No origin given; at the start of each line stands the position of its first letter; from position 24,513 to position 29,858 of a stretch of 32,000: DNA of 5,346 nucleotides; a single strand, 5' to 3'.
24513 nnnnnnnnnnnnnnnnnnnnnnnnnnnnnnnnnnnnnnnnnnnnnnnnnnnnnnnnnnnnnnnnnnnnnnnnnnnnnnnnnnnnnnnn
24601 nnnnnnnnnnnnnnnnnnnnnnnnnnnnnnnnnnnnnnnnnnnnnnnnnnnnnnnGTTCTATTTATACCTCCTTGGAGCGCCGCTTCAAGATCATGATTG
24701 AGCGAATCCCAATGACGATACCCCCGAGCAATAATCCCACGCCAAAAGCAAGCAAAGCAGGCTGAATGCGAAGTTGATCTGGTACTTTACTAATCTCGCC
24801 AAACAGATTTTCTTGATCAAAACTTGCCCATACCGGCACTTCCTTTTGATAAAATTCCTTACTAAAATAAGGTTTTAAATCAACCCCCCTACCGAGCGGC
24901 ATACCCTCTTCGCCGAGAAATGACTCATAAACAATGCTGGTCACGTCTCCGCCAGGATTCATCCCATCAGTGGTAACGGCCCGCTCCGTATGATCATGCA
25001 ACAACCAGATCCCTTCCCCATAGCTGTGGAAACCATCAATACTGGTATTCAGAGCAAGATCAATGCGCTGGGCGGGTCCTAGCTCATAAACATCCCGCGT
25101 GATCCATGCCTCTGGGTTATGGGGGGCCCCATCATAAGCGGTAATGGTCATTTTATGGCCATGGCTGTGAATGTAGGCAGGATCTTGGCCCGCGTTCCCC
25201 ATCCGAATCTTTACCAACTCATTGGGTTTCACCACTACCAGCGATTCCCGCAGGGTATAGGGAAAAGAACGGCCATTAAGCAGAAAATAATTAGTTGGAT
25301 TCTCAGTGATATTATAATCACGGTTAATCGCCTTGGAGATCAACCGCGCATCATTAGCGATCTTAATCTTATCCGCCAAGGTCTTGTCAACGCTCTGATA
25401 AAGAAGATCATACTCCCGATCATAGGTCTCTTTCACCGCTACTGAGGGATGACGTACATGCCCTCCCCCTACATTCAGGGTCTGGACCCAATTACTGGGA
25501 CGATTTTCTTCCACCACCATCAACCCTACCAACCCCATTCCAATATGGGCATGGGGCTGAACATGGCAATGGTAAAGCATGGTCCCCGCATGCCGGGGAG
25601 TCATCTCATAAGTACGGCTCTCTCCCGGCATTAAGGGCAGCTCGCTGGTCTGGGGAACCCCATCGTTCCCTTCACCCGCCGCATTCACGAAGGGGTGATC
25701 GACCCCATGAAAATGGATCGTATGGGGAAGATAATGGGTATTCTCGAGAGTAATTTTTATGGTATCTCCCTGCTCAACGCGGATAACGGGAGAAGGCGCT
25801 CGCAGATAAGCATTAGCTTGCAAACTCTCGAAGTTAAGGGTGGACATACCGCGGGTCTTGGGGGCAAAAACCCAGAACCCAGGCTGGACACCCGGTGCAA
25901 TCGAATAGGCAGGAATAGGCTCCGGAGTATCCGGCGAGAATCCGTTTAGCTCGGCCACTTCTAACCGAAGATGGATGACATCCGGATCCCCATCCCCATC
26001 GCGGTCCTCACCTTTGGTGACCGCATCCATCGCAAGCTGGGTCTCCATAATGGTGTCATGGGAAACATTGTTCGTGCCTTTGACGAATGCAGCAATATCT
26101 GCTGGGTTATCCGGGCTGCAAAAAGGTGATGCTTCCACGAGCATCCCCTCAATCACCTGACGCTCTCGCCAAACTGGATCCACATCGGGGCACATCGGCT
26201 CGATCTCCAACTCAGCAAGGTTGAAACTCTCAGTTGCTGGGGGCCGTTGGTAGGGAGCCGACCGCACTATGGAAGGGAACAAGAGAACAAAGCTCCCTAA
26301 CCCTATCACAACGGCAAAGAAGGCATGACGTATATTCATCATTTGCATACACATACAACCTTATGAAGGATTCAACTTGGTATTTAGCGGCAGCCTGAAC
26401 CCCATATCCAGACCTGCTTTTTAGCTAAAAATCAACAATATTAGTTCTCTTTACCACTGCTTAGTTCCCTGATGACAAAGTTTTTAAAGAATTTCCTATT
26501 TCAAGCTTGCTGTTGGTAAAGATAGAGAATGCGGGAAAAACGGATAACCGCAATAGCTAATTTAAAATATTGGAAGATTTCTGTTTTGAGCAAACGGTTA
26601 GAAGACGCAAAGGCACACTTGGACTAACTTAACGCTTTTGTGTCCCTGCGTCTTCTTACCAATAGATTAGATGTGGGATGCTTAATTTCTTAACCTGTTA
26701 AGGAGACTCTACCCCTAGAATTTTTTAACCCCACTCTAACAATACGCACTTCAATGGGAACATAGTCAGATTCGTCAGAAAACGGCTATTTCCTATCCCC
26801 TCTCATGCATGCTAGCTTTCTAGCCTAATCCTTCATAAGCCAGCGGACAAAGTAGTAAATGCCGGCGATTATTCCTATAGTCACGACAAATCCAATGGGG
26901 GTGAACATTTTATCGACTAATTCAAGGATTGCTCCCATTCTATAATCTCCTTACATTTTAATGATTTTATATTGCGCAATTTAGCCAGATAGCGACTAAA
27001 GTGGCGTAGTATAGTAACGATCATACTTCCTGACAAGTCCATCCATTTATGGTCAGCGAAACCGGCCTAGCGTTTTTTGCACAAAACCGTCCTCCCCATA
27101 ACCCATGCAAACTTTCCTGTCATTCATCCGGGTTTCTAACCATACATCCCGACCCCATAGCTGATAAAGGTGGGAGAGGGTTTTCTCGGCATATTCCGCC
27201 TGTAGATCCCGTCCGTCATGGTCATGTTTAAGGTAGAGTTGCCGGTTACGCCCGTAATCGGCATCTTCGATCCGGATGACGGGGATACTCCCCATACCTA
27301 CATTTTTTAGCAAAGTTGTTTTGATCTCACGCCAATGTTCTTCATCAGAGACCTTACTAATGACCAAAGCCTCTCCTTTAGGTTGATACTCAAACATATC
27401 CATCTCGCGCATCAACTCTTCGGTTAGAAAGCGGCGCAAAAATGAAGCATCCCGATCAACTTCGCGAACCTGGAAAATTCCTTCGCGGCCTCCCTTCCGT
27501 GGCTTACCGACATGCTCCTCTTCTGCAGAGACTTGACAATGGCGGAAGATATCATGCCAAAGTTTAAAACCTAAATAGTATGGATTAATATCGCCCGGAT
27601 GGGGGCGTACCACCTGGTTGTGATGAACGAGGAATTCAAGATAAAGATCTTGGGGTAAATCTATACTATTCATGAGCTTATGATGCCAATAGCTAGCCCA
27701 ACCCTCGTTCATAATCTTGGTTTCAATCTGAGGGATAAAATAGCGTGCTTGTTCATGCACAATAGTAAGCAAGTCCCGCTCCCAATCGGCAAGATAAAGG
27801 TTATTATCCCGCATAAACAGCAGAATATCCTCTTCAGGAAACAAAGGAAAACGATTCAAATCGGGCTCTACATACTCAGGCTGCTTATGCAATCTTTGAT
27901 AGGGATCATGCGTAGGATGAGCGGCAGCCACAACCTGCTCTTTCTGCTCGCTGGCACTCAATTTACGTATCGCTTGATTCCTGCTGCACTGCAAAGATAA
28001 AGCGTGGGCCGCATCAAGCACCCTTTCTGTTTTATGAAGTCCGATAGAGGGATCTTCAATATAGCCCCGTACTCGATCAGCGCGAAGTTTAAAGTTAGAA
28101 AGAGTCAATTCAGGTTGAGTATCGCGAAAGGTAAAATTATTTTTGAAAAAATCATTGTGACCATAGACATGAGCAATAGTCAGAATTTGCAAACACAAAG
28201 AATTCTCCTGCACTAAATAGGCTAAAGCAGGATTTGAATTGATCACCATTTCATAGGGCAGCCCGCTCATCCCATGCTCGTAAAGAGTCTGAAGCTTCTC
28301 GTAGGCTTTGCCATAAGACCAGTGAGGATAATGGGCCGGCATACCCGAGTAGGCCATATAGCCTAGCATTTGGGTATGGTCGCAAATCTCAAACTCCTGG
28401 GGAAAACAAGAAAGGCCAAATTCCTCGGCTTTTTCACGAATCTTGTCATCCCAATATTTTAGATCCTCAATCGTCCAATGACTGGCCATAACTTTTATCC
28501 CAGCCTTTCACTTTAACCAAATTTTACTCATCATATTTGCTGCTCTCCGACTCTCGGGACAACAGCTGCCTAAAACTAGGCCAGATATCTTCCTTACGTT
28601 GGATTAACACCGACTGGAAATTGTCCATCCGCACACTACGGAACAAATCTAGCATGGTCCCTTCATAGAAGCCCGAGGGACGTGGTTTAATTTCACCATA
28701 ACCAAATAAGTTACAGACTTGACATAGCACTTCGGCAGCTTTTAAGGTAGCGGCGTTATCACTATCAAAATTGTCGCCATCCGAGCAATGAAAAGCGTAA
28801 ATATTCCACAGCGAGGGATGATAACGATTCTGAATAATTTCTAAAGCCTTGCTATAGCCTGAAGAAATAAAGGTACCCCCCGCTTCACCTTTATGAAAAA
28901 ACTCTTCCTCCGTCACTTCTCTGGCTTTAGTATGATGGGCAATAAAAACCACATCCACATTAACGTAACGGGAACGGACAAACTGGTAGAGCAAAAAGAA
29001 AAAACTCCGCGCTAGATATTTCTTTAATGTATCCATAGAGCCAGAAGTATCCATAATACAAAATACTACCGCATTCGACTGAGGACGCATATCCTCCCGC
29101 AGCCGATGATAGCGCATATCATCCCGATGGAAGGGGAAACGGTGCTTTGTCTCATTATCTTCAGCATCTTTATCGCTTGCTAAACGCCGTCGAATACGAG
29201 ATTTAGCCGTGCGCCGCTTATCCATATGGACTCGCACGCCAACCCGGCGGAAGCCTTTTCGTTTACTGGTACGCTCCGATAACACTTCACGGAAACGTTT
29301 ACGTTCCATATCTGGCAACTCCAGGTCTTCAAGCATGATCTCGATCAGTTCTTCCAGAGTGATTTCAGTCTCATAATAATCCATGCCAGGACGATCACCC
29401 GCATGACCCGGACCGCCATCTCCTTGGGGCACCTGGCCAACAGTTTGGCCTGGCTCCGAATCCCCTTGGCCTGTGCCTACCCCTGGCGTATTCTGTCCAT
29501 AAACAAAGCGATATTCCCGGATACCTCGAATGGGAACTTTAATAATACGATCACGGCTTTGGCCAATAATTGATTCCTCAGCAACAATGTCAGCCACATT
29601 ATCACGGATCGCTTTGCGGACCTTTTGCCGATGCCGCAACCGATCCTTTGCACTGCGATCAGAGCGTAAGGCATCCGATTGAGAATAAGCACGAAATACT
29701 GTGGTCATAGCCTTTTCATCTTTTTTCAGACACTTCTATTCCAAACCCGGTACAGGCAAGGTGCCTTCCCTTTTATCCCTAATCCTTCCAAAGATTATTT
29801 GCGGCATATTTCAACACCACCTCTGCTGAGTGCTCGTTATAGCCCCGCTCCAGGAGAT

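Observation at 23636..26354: Tail-anchored two-domain multicopper oxidase plus His-rich cupredoxin gene pair next to the amo cluster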

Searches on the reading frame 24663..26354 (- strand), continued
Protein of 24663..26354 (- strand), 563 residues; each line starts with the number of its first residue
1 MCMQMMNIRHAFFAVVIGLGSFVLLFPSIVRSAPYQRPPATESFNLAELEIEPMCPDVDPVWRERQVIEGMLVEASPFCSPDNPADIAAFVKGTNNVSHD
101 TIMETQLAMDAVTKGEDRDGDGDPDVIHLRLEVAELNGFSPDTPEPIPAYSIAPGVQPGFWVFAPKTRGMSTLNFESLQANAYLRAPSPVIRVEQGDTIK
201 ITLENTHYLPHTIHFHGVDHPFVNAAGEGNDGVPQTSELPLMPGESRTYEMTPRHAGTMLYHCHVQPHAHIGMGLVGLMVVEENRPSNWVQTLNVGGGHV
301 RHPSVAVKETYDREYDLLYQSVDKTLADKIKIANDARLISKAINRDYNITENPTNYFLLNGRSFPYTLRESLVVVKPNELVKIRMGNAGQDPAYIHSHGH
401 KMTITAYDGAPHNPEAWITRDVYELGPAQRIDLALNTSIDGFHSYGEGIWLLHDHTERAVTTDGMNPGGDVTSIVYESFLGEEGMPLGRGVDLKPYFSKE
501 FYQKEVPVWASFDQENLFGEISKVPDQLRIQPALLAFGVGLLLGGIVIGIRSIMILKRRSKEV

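Call 65: search_protein_families(library=ncbifam, proteins=[L039:11698-12708:+, L009:11104-12123:+, L011:11632-12699:+, L005:11638-12513:+, L029:9420-9959:+], max_evalue=0.1)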
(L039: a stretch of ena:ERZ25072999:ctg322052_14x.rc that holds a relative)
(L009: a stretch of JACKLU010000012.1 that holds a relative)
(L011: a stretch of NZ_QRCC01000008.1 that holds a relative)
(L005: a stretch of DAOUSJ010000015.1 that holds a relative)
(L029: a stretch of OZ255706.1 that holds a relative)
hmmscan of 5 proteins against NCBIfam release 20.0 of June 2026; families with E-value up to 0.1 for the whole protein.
L039:11698-12708:+ (336 aa): 2 families
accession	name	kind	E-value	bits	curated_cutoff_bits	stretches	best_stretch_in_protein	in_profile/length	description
NF007348.0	PRK09838.1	subfamily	2.9e-05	24.1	143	1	39-89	45-95/115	cation efflux system protein CusF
TIGR03390.1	ascorbOXfungal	equivalog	0.018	13.6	445.35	1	252-277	507-532/538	L-ascorbate oxidase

L009:11104-12123:+ (339 aa): 0 families

L011:11632-12699:+ (355 aa): 1 family
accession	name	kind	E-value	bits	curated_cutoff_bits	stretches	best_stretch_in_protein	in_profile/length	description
NF038250.1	nitrate_NreA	equivalog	0.013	15.3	175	1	301-341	66-106/142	nitrate respiration regulation accessory nitrate sensor NreA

L005:11638-12513:+ (291 aa): 1 family
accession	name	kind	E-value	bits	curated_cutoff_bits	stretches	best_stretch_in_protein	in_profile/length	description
TIGR01480.1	copper_res_A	subfamily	0.023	13.1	478.95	1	56-168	471-590/593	copper resistance system multicopper oxidase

L029:9420-9959:+ (179 aa): 2 families
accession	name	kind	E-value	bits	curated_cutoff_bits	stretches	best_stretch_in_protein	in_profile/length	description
NF033768.1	myxo_SS_tail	domain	0.04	14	40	1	41-85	26-70/92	AgmX/PglI C-terminal domain-containing protein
NF047847.2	SS_mature_LptM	equivalog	0.067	13.3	27.7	0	1-21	1-21/31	LPS translocon maturation chaperone LptM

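Call 66: find_homologous_proteins(query=L005:9890-11635:+)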
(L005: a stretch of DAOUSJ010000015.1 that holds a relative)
Query L005:9890-11635:+ (581 aa): 2778 proteins with E <= 0.001 among 8000 candidates; the best 120 are listed.
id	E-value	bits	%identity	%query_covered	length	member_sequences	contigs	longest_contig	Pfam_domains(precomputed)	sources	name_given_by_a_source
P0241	0.0e+0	1358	100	100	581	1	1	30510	PF07731.21,PF07732.22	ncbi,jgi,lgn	-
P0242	0.0e+0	1119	82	99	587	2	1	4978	PF07731.21,PF07732.22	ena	-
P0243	0.0e+0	1105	81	100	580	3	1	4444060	PF07731.21,PF07732.22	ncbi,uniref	ncbi:multicopper oxidase domain-containing protein [Methylomarinum sp. Ch1-1]|uniref:Multicopper oxi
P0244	0.0e+0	1104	80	100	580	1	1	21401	PF07731.21,PF07732.22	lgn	-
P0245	0.0e+0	1102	81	100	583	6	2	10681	PF07731.21,PF07732.22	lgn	-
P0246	0.0e+0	1098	79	100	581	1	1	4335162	PF07731.21,PF07732.22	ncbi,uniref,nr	ncbi:multicopper oxidase domain-containing protein [Methylomarinum vadi]|uniref:multicopper oxidase 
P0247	0.0e+0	1096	80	100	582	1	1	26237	PF07731.21,PF07732.22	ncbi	-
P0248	0.0e+0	1095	79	100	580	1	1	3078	PF07731.21,PF07732.22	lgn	-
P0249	0.0e+0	1093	79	100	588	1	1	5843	PF07731.21,PF07732.22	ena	-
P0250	0.0e+0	1092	79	100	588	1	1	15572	PF07731.21,PF07732.22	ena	-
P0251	0.0e+0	1090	78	100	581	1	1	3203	PF07731.21,PF07732.22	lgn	-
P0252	0.0e+0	1089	79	100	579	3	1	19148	PF07731.21,PF07732.22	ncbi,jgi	-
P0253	0.0e+0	1088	79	100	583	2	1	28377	PF07731.21,PF07732.22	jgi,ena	-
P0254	0.0e+0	1081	78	100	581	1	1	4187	PF07731.21,PF07732.22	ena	-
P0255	0.0e+0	1081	79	100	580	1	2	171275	PF07731.21,PF07732.22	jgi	jgi:plastocyanin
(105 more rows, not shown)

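Call 85: search_protein_families(library=pfam, proteins=[L011:6176-8170:-, L011:8717-9193:-, L011:13058-13582:+, L011:13614-15104:+, L011:15198-15827:+, L030:9331-9822:+, L030:12371-13300:+, L030:6974-7897:-, L028:11149-14055:+, L028:6620-8419:+], max_evalue=0.001)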
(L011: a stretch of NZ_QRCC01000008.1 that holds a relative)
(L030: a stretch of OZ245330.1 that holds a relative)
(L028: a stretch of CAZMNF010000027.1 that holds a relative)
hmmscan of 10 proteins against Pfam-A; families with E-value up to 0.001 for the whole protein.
L011:6176-8170:- (664 aa): 2 families
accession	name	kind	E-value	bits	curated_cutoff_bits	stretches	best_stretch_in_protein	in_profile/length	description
PF07731.20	Cu-oxidase_2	-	1.4e-16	61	20.4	1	501-649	6-133/137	Multicopper oxidase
PF07732.21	Cu-oxidase_3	-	5.6e-11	43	21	1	150-222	46-116/119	Multicopper oxidase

L011:8717-9193:- (158 aa): 0 families

L011:13058-13582:+ (174 aa): 1 family
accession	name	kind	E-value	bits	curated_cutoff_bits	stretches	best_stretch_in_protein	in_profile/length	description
PF00116.26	COX2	-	6.4e-07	29.8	22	1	102-167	52-113/120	Cytochrome C oxidase subunit II, periplasmic domain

L011:13614-15104:+ (496 aa): 1 family
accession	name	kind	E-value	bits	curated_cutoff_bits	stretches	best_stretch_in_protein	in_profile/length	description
PF00115.25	COX1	-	2.7e-52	178.6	34.8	1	28-471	3-434/436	Cytochrome C and Quinol oxidase polypeptide I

L011:15198-15827:+ (209 aa): 1 family
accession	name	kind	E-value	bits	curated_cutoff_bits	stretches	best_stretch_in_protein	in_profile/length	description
PF02630.20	SCO1-SenC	-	1.3e-20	74.2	22.8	1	47-179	3-133/134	SCO1/SenC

L030:9331-9822:+ (163 aa): 1 family
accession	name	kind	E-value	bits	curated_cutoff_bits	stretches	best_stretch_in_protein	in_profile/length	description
PF11604.15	CusF_Ec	-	2.9e-09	37.1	27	1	91-154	3-65/72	Copper binding periplasmic protein CusF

L030:12371-13300:+ (309 aa): 0 families

L030:6974-7897:- (307 aa): 2 families
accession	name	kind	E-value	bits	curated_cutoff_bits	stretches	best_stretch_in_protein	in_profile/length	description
PF03400.19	DDE_Tnp_IS1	-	2.9e-05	24.9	24.1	0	211-252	84-125/131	IS1 transposase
PF01371.25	Trp_repressor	-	0.00035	21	27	0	24-54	37-68/88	Trp repressor protein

L028:11149-14055:+ (968 aa): 13 families
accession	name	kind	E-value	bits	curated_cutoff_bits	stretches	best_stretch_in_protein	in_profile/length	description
PF17760.6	UvrA_inter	-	1.8e-41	140.9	23.3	1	154-261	1-108/109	UvrA interaction domain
PF17755.6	UvrA_DNA-bind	-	1.3e-27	96.7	23.2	1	312-421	1-110/110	UvrA DNA-binding domain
PF00005.33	ABC_tran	-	2.8e-19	70.5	25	1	835-880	95-137/137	ABC transporter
PF02463.25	SMC_N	-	5e-13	49.4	40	0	848-922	136-210/220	RecF/RecN/SMC N terminal domain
PF13476.12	AAA_23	-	1.6e-08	35.9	27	0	632-674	1-40/201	AAA domain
PF13555.12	AAA_29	-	7.1e-08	32.5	27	0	650-671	19-40/61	P-loop containing region of AAA domain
PF13191.12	AAA_16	-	3.2e-07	31.4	32.6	0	655-680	26-51/167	AAA ATPase domain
PF13671.12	AAA_33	-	3.4e-05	24.6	27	0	658-678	4-24/143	AAA domain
PF03193.22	RsgA_GTPase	-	4.4e-05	23.8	30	0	28-65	87-123/174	RsgA GTPase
PF13401.12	AAA_22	-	5.3e-05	24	27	0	654-676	6-28/130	AAA domain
PF20703.3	nSTAND1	-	6.2e-05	23.2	27.1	0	34-65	19-50/379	Novel STAND NTPase 1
PF13304.12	AAA_21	-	0.00066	20.3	27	0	867-905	259-294/304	AAA domain, putative AbiEii toxin, Type IV TA system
PF13481.12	AAA_25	-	0.00077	19.6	27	0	646-670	26-50/195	AAA domain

L028:6620-8419:+ (599 aa): 3 families
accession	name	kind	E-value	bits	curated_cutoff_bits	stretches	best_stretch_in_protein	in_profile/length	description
PF05425.18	CopD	-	7.1e-22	78.2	32.1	1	353-462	3-104/105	Copper resistance protein D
PF04234.18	CopC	-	2e-14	54.8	23.3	1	62-158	1-92/92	CopC domain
PF13115.11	YtkA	-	9.3e-06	26.6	25.9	1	485-571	2-84/85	YtkA-like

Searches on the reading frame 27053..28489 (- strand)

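Call 3: search_protein_families(library=pfam, proteins=[window:27053-28489:-], max_evalue=0.01)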
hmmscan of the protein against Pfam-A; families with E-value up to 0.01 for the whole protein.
window:27053-28489:- (478 aa): 2 families
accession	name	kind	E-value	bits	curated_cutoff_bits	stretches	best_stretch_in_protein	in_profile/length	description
PF04293.20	SpoVR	-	6.1e-142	473.6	27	1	5-400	2-405/407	SpoVR like protein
PF24755.2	SpoVR_C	-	6e-16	58.7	27.6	1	403-454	1-53/55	SpoVR-like C-terminal domain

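Call 4: search_protein_families(library=ncbifam, proteins=[window:27053-28489:-], max_evalue=0.01)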
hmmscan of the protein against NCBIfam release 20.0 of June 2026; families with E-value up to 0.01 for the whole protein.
window:27053-28489:- (478 aa): 1 family
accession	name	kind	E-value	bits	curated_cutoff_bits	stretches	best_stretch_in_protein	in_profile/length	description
NF008737.0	PRK11767.1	equivalog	5.1e-94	315.6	679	1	2-460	16-496/505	SpoVR family protein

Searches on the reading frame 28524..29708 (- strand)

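Call 71: search_protein_families(library=pfam, proteins=[window:28524-29708:-], max_evalue=0.001)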
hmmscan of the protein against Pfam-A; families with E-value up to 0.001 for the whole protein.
window:28524-29708:- (394 aa): 1 family
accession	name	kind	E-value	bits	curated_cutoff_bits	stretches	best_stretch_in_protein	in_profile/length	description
PF04285.18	DUF444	-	1e-123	414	27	2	183-386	214-418/418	Protein of unknown function (DUF444)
